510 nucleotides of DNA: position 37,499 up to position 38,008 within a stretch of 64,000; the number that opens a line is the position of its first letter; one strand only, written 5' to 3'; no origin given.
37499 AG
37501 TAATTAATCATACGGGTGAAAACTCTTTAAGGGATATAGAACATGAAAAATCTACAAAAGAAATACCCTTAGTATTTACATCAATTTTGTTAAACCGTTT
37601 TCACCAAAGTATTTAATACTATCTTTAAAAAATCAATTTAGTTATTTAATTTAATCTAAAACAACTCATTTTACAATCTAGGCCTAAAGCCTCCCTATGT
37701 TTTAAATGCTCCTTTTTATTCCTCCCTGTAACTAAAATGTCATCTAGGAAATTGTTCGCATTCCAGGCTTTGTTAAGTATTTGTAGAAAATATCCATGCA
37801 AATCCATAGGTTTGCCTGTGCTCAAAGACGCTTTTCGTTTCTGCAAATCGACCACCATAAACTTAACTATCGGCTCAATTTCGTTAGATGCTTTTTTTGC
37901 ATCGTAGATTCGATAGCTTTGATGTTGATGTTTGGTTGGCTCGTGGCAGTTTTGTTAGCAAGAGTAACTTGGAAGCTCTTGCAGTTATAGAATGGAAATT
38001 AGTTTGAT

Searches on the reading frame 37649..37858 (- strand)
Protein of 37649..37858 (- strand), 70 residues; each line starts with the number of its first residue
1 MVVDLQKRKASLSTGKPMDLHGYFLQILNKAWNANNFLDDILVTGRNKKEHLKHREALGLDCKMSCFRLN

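Call 64: search_protein_families(library=pfam, proteins=[window:37649-37858:-], max_evalue=0.05)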
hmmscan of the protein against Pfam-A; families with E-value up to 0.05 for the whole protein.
window:37649-37858:- (70 aa): 1 family
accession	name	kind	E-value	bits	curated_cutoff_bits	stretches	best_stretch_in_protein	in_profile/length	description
PF00078.32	RVT_1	-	0.045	13.9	29.6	1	25-64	138-179/205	Reverse transcriptase (RNA-dependent DNA polymerase)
